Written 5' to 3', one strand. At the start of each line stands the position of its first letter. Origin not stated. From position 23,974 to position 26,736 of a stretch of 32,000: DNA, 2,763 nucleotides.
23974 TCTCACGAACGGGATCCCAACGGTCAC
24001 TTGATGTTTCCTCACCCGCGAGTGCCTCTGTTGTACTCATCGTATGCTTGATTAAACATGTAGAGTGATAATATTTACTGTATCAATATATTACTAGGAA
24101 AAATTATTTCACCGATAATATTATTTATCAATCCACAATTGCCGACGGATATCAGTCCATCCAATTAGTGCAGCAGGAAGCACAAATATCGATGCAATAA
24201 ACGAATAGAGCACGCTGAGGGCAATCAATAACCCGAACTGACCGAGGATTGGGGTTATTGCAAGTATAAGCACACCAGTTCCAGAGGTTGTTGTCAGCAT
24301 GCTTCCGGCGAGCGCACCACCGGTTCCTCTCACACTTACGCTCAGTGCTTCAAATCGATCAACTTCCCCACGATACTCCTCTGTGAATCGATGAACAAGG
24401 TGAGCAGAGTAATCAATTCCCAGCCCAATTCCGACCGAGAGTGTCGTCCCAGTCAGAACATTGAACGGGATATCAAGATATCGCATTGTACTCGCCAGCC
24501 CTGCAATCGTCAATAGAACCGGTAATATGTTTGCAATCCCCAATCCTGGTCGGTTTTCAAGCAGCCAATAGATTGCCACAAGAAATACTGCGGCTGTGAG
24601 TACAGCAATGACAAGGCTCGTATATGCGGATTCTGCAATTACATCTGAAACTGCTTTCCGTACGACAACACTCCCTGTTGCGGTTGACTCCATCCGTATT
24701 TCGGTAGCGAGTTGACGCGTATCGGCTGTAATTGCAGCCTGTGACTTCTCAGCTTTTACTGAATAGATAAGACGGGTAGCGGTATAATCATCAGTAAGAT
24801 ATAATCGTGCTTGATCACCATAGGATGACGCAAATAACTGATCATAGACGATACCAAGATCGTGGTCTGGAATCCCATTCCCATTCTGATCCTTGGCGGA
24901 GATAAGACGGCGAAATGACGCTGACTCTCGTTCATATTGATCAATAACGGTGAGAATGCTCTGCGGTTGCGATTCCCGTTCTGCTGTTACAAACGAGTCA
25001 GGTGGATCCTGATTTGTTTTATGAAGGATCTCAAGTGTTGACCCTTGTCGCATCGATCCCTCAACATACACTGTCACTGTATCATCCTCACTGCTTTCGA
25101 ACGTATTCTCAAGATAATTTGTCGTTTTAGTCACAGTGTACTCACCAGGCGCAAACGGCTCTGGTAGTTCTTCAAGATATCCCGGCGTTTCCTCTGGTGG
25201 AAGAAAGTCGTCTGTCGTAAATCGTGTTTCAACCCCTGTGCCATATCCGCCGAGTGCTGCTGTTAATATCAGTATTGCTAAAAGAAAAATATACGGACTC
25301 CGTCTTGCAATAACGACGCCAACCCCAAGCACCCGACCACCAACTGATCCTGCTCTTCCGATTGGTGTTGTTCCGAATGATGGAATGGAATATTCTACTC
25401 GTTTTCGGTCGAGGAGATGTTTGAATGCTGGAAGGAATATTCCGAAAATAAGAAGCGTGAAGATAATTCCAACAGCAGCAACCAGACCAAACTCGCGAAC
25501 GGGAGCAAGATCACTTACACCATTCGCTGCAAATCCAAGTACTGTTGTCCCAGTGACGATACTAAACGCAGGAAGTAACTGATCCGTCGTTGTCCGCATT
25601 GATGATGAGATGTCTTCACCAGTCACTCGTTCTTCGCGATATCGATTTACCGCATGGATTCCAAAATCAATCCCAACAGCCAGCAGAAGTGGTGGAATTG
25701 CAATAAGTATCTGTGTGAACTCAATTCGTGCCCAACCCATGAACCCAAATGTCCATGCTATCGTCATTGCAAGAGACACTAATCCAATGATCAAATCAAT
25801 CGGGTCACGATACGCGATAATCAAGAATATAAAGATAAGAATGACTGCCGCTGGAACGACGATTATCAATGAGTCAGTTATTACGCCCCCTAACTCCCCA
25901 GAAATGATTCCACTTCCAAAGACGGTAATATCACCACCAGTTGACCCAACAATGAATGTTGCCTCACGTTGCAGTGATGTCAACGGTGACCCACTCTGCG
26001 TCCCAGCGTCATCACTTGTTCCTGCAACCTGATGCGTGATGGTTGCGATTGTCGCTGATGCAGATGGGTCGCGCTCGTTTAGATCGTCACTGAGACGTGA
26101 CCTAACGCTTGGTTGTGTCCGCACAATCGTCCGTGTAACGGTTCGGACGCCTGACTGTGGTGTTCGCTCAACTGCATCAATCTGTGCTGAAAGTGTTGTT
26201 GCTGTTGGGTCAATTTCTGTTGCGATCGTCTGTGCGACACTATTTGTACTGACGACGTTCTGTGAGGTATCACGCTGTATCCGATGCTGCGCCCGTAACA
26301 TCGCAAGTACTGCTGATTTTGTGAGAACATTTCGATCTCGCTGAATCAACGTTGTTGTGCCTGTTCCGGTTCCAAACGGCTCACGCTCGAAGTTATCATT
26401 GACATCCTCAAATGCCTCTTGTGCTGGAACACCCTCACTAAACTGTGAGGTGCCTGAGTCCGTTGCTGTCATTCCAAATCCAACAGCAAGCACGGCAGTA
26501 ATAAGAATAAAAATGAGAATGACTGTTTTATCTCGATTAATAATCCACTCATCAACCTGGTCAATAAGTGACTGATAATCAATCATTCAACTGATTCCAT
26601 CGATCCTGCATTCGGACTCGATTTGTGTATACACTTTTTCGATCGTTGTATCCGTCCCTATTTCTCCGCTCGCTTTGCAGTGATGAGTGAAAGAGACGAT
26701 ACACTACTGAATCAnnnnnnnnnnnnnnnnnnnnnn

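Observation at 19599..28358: Two diverged copies of a 'beta-sandwich surface protein + HAE3/MMPL-type RND transporter' module with an embedded wHTH gene: candidate uncharacterised archaeal envelope export system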

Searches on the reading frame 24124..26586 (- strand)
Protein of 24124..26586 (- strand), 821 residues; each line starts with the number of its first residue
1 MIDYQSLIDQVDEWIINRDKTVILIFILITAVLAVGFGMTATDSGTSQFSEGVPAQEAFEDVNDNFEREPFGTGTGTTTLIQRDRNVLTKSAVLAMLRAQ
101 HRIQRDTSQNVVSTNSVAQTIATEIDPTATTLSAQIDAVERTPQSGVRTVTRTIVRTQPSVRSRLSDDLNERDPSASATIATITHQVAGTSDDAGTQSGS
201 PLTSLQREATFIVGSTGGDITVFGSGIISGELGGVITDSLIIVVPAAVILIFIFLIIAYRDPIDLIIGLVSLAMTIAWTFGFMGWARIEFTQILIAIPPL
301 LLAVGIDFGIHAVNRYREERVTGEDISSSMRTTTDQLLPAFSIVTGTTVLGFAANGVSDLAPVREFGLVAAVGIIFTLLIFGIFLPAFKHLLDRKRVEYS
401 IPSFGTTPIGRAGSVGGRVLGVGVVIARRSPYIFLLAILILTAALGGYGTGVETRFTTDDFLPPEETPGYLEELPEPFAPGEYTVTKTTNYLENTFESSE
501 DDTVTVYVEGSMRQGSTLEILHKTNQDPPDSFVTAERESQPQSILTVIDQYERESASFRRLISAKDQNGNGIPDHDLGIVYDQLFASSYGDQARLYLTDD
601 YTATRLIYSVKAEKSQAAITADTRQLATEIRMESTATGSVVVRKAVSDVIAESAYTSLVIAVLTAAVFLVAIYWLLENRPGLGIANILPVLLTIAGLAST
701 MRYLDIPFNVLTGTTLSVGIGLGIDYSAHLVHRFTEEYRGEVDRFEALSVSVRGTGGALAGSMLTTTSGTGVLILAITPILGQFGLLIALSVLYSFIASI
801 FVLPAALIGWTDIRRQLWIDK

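Call 4: search_protein_families(library=pfam, proteins=[window:24124-26586:-], max_evalue=0.01)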
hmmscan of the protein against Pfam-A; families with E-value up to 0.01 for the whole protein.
window:24124-26586:- (821 aa): 3 families
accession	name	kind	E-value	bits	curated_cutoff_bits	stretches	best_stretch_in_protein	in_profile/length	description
PF03176.21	MMPL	-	7.7e-34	117.5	20.5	2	98-395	11-305/333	MMPL family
PF02460.24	Patched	-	1.4e-09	38.3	23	1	258-381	24-146/156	Patched SSD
PF12349.14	Sterol-sensing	-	3.1e-09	37.3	22.3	1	267-388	11-132/153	Sterol-sensing domain of SREBP cleavage-activation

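Call 5: search_protein_families(library=ncbifam, proteins=[window:24124-26586:-], max_evalue=0.01)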
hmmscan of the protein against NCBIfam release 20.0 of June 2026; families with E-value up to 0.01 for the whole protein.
window:24124-26586:- (821 aa): 10 families
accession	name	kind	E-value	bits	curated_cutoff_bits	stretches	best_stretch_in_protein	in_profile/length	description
TIGR00921.1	2A067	subfamily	4.6e-56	190.3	351.9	2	204-389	547-731/733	hydrophobe/amphiphile efflux-3 (HAE3) family transporter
TIGR00833.1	actII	subfamily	1.7e-32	112.7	874.7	2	228-460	163-390/910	MMPL family RND transporter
TIGR03480.1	HpnN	hypoth_equivalog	7e-25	87.2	751.85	2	236-396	267-427/862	hopanoid biosynthesis associated RND transporter like protein HpnN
NF052374.1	HopndTporHpnN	equivalog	1.7e-11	43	1100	1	216-393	250-427/858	hopanoid transporter HpnN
NF045600.2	BstA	equivalog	4.1e-08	31.6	1400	1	237-424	284-471/903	sterol transporter cytoplasmic membrane protein BstA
TIGR00916.1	2A0604s01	subfamily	5.7e-07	29.4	148.6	1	212-378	62-227/231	SecD/SecF family protein translocase subunit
TIGR00917.1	2A060601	subfamily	1.4e-05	22.9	1016.5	1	267-396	612-751/1204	NPC intracellular cholesterol transporter 1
TIGR00918.1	2A060602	subfamily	8.2e-05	20.4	1120.4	1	625-808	374-555/1145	transmembrane receptor Patched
NF001779.0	PRK00513.2-5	equivalog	0.0058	16.1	486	0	57-166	50-157/250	septum site-determining protein MinC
NF009540.0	PRK12911.1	equivalog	0.0094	13.3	1878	1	624-810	876-1061/1403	bifunctional preprotein translocase subunit SecD/SecF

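Call 60: search_dna_similar(query=window:24124-26586:-, collection=plasmids, mode=protein, max_rows=30, max_evalue=1e-10)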
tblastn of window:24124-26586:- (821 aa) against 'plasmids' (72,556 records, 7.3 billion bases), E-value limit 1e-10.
Records with a match: 63; places in all: 68; records where one place covers at least 80% of the query: 46.
Best place of each record, by identity: 60-80% 7; <60% 56.
By first word of the organism name: Haloarcula 14; Halobacterium 10; Haladaptatus 8; Natrinema 7; Haloferax 4; Haloterrigena 3; Halocatena 2; Natronorubrum 2; Halorussus 2; Salinigranum 1; and 10 more.
By predicted mobility (MOB-suite, as given by PLSDB): non-mobilizable 63.
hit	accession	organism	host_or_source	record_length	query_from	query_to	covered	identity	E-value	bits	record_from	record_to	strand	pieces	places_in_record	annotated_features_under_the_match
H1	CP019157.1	Haloarcula taiwanensis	single cell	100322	1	817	100%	67.0%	0e+0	966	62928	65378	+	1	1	RND transporter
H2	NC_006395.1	Haloarcula marismortui ATCC 43049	-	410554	1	817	100%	66.6%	0e+0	975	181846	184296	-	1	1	MMPL family transporter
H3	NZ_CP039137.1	Haloarcula marismortui ATCC 43049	Cell culture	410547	1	817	100%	66.6%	0e+0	975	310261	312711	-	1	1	MMPL family transporter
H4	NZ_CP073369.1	Haloarcula sinaiiensis ATCC 33800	cell culture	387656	1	817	100%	66.6%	0e+0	975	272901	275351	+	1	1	MMPL family transporter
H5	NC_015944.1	Haloarcula hispanica ATCC 33960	-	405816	1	817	100%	66.3%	0e+0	963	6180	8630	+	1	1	MMPL family transporter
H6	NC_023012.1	Haloarcula hispanica N601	-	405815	1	817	100%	66.3%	0e+0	963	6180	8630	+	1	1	MMPL family transporter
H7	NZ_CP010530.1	Haloarcula sp. CBA1115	monoisolate,Solar salt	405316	1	817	100%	66.3%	0e+0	963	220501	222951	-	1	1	MMPL family transporter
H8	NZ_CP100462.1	Salinigranum marinum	cell culture,Saline soil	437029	2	813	99%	58.5%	0e+0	762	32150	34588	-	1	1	MMPL family transporter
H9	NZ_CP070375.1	Halobacterium sp. GSL-19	Brine,Brine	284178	2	813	99%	57.8%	0e+0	748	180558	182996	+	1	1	MMPL family transporter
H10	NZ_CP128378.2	Halobacterium salinarum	-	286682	2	813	99%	57.8%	0e+0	748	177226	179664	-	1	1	MMPL family transporter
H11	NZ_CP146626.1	Halobacterium salinarum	-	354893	2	813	99%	57.8%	0e+0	748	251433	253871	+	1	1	MMPL family transporter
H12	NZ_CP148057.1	Halobacterium salinarum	Whole genome,Hypersaline lake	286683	2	813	99%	57.8%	0e+0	748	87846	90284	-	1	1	MMPL family transporter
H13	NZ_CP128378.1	Halobacterium salinarum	-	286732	2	813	99%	57.8%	0e+0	748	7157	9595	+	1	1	MMPL family transporter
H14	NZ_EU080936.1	Halobacterium sp. GN101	-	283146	2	813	99%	57.8%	0e+0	747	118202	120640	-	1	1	MMPL family transporter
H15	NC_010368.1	Halobacterium salinarum NRC-34001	-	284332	2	813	99%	57.7%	0e+0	747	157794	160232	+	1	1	MMPL family transporter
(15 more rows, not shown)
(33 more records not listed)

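Call 62: get_annotated_region(hit=H2, flank=9000)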
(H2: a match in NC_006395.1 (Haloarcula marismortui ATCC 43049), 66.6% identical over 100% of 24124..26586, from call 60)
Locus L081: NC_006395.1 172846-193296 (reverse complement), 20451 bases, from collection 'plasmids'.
description: Haloarcula marismortui ATCC 43049 plasmid pNG700, complete sequence
organism: Haloarcula marismortui ATCC 43049 (NCBI taxid 272569)
taxonomy: Archaea; Euryarchaeota; Halobacteria; Halobacteriales; Haloarculaceae; Haloarcula; Haloarcula marismortui; Haloarcula marismortui ATCC 43049
host: -; source: -; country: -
typing (MOB-suite, as given by PLSDB): non-mobilizable
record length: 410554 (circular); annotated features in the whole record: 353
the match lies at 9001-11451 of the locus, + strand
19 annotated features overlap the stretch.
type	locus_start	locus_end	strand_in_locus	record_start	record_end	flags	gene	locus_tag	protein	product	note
CDS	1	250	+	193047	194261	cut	-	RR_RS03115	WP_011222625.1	ABC transporter substrate-binding protein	-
CDS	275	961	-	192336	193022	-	-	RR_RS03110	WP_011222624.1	NADH-quinone oxidoreductase subunit B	-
CDS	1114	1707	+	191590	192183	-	-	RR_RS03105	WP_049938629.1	helix-turn-helix domain-containing protein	-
CDS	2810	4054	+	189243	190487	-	-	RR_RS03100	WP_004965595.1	orc1/cdc6 family replication initiation protein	-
CDS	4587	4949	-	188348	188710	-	-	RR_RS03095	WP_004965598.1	HalOD1 output domain-containing protein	-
CDS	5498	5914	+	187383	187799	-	-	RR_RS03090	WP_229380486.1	hypothetical protein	-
CDS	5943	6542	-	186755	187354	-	-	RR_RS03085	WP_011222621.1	TetR/AcrR family transcriptional regulator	GO:0006355 - regulation of DNA-templated transcription [Evidence IEA]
CDS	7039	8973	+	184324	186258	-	-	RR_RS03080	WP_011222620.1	COG1361 S-layer family protein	-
CDS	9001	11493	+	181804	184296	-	-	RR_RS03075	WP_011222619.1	MMPL family transporter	-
CDS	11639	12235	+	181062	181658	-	-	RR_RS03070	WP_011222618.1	TetR/AcrR family transcriptional regulator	GO:0006355 - regulation of DNA-templated transcription [Evidence IEA]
CDS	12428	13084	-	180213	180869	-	-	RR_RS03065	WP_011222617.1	lactate utilization protein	-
CDS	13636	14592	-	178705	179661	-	-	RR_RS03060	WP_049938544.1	bile acid:sodium symporter family protein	-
CDS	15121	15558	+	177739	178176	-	-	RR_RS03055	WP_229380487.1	hypothetical protein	-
CDS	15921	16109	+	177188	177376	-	-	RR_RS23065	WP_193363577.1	DUF2703 domain-containing protein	-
CDS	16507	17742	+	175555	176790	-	-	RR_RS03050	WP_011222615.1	tyrosine-type recombinase/integrase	GO:0015074 - DNA integration [Evidence IEA]; GO:0006310 - DNA recombination [Evidence IEA]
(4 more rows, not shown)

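Call 63: get_annotated_region(hit=H15, flank=9000)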
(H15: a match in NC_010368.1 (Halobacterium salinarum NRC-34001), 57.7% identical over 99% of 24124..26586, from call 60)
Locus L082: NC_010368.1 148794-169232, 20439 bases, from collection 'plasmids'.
description: Halobacterium salinarum R1 plasmid PHS3, complete sequence
organism: Halobacterium salinarum NRC-34001 (NCBI taxid 478009)
taxonomy: Archaea; Euryarchaeota; Halobacteria; Halobacteriales; Halobacteriaceae; Halobacterium; Halobacterium salinarum; Halobacterium salinarum NRC-34001
host: -; source: -; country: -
typing (MOB-suite, as given by PLSDB): non-mobilizable; replicon rep_cluster_621; mating-pair formation MPF_T
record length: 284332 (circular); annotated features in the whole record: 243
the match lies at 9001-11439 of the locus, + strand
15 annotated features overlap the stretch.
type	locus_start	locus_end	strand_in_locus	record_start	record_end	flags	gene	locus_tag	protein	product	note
CDS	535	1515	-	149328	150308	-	-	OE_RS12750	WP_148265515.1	hypothetical protein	-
CDS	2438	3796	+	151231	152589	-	car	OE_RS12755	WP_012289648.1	chemotaxis signal transducer protein Car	GO:0006935 - chemotaxis [Evidence IEA]; GO:0007165 - signal transduction [Evidence IEA]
CDS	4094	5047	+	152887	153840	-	-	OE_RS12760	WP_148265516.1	ABC transporter ATP-binding protein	-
CDS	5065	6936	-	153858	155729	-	-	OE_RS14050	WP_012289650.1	ABC transporter permease subunit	GO:0055085 - transmembrane transport [Evidence IEA]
CDS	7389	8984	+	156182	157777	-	-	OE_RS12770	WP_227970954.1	COG1361 S-layer family protein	-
CDS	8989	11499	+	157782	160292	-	-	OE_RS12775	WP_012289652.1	MMPL family transporter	-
CDS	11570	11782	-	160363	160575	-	-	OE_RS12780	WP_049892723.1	hypothetical protein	-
CDS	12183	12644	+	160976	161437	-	-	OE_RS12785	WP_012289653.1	universal stress protein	-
CDS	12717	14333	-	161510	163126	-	-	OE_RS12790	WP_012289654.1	DASS family sodium-coupled anion symporter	GO:0006820 - monoatomic anion transport [Evidence IEA]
CDS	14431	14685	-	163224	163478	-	-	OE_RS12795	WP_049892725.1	transcriptional regulator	-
CDS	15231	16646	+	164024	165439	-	-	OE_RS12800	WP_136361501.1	IS66-like element ISH10 family transposase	GO:0006313 - DNA transposition [Evidence IEA]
CDS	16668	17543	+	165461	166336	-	-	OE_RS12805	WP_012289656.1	ABC transporter ATP-binding protein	-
CDS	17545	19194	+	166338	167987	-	-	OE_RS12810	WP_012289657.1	hypothetical protein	-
CDS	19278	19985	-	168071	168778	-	-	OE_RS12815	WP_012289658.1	hypothetical protein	-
CDS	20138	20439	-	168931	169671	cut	-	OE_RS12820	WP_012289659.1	ABC transporter ATP-binding protein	-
